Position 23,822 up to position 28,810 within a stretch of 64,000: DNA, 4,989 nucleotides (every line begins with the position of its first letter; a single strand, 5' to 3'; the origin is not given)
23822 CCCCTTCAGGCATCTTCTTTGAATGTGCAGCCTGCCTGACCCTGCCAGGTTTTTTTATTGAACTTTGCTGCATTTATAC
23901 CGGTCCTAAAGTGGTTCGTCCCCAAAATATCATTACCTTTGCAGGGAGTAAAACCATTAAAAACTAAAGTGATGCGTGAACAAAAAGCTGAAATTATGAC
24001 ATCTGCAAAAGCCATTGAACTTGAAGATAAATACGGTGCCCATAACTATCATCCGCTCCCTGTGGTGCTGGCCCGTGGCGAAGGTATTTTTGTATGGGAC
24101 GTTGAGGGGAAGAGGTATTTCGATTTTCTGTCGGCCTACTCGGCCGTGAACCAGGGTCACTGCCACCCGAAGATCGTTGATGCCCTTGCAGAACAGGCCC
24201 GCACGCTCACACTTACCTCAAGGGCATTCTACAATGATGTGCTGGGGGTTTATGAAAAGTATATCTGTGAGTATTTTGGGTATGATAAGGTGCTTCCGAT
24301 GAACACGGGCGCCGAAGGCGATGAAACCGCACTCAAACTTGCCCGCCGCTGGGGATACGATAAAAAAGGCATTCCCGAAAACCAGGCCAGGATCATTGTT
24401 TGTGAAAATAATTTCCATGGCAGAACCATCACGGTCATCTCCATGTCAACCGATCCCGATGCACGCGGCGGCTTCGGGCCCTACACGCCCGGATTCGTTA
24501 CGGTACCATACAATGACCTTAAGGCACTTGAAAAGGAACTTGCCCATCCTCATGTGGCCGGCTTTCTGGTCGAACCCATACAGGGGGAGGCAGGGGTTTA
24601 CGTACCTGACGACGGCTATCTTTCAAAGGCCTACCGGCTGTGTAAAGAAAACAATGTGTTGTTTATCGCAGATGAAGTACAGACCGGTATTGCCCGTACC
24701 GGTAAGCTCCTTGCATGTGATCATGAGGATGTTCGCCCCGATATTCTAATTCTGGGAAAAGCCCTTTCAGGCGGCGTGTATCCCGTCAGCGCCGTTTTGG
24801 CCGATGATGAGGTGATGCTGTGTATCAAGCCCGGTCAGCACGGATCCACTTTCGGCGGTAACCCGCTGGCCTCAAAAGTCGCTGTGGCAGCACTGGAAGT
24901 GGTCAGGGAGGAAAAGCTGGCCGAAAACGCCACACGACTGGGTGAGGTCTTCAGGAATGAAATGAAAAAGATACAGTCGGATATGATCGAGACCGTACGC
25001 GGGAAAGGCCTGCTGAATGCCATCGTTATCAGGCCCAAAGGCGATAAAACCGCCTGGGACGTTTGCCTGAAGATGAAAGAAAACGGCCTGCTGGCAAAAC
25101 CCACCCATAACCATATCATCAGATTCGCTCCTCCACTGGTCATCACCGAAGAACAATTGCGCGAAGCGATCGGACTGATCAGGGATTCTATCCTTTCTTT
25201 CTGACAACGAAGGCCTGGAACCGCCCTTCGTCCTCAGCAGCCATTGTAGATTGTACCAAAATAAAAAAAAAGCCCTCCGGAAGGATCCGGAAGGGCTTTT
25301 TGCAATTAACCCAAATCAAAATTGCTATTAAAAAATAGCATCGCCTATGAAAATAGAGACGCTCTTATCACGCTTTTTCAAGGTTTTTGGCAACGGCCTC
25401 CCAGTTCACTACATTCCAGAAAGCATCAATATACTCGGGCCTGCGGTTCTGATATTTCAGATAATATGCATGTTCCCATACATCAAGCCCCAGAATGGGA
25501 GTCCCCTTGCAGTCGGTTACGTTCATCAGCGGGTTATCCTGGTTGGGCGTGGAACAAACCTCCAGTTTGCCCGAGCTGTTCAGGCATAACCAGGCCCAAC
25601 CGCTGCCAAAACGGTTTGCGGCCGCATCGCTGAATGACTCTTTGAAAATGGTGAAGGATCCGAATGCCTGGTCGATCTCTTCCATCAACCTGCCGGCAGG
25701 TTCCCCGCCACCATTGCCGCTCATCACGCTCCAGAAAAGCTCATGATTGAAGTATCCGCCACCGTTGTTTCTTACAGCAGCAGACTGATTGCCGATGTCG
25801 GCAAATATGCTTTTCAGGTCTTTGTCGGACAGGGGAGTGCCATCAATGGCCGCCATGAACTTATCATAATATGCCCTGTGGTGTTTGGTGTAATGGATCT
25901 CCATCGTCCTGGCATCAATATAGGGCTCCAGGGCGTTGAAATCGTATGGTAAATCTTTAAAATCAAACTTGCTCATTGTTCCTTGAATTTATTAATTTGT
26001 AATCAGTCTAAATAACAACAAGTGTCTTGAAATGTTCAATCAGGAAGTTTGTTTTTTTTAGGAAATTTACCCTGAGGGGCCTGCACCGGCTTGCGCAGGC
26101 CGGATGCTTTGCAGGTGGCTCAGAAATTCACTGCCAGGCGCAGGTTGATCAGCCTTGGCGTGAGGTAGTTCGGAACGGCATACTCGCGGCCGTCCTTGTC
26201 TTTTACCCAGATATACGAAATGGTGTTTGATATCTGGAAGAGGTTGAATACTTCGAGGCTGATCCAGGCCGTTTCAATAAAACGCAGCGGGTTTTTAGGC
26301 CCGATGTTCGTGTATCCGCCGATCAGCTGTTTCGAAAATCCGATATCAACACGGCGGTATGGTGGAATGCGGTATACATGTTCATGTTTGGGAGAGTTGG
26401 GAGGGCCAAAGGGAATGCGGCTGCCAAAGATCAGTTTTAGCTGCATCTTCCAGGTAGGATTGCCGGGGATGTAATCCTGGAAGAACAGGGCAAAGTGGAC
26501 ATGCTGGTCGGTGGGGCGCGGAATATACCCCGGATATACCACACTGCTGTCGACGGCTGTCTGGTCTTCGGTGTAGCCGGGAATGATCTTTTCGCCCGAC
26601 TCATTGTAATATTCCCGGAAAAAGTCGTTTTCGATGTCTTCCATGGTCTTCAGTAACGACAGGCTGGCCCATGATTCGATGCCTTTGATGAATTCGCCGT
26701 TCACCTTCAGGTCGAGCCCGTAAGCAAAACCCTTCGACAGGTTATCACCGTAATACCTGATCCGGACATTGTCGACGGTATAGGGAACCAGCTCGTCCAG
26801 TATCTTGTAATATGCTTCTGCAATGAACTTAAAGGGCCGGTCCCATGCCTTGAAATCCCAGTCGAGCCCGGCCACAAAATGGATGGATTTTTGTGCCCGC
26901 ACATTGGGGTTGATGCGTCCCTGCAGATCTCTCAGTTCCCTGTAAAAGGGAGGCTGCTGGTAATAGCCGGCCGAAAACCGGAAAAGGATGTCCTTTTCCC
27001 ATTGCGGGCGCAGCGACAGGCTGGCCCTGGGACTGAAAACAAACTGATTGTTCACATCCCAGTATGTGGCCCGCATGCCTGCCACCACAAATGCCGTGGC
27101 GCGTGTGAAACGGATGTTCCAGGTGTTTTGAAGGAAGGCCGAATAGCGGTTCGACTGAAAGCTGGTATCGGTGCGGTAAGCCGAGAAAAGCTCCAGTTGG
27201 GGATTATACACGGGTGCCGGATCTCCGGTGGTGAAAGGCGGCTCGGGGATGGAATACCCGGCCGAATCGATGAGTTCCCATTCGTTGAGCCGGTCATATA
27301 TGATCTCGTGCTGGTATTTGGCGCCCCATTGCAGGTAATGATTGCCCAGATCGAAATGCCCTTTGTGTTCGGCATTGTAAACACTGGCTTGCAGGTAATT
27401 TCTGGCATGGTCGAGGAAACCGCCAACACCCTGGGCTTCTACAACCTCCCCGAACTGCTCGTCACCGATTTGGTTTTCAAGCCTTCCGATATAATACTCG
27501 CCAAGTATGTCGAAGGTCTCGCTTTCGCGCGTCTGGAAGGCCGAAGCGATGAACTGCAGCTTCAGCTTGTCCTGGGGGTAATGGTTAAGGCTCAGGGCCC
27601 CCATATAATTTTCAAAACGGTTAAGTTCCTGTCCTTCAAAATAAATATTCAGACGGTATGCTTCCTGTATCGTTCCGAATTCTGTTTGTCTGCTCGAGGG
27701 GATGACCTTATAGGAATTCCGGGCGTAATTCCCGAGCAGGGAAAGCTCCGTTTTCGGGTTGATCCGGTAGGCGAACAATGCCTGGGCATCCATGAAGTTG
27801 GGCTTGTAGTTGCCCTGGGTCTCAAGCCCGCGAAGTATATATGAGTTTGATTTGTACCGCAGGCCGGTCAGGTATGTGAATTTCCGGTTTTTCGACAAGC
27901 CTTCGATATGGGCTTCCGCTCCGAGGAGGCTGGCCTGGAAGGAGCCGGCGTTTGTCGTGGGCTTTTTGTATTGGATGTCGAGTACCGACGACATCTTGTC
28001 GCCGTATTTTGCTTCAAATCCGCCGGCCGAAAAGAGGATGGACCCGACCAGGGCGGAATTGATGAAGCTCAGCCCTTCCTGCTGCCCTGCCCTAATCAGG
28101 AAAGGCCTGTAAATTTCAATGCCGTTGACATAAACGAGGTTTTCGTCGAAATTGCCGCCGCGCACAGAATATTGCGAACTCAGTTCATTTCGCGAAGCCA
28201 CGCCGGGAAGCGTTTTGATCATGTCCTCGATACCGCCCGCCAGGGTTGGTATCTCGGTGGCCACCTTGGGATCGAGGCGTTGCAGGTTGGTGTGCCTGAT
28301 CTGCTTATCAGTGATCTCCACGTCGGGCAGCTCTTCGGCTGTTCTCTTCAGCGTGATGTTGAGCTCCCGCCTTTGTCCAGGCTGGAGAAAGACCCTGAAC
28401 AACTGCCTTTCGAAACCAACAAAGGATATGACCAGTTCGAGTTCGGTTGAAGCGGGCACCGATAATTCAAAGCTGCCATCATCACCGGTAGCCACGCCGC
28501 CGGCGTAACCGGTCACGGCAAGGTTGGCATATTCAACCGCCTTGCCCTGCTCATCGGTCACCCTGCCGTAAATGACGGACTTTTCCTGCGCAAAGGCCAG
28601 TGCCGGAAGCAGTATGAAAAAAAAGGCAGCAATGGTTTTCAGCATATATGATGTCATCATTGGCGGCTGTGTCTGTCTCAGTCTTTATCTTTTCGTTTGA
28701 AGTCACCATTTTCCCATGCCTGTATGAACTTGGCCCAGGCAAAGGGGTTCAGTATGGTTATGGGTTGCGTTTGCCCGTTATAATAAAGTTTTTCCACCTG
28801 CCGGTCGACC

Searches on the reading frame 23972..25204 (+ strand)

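Call 38: search_protein_families(library=pfam, proteins=[window:23972-25204:+], max_evalue=0.00001)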
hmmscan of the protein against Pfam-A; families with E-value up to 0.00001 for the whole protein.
window:23972-25204:+ (410 aa): 1 family
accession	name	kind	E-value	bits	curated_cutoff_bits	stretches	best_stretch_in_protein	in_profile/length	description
PF00202.27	Aminotran_3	-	1.2e-126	423.2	30.5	1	21-405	1-401/403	Aminotransferase class-III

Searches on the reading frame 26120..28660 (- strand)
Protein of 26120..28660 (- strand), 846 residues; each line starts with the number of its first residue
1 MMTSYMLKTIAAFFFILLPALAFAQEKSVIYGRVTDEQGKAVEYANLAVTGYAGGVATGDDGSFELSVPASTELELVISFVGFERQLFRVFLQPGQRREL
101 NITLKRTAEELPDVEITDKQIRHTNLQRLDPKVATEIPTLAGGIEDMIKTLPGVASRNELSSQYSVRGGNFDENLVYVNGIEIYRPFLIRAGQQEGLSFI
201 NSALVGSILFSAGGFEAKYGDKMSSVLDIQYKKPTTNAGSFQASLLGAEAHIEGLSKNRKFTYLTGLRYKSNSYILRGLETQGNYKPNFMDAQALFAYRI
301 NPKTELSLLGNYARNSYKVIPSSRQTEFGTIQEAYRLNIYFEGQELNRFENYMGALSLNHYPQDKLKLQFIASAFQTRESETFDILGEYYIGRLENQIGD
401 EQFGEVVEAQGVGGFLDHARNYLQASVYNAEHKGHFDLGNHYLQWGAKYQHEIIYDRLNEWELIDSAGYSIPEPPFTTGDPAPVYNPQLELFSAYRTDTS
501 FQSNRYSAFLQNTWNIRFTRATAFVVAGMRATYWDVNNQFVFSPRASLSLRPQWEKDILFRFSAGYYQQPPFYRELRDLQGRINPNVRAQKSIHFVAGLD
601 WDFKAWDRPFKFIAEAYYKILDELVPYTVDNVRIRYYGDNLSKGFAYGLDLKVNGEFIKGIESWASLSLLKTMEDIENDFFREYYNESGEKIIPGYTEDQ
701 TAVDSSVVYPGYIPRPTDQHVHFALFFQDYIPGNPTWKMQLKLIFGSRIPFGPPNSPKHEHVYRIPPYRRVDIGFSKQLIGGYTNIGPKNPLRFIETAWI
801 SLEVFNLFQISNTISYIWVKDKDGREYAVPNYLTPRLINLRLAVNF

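Call 38: search_protein_families(library=pfam, proteins=[window:26120-28660:-], max_evalue=0.00001)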
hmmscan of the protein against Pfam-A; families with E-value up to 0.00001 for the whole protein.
window:26120-28660:- (846 aa): 3 families
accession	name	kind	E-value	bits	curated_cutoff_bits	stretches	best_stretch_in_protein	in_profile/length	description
PF13715.12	CarbopepD_reg_2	-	2.4e-14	53.5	32.2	1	30-114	1-86/88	CarboxypepD_reg-like domain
PF13620.12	CarboxypepD_reg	-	9.7e-13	48.7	32.3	1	30-105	2-82/82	Carboxypeptidase regulatory-like domain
PF07715.20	Plug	-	1.5e-07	32.4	23.9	1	143-221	24-101/107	TonB-dependent Receptor Plug Domain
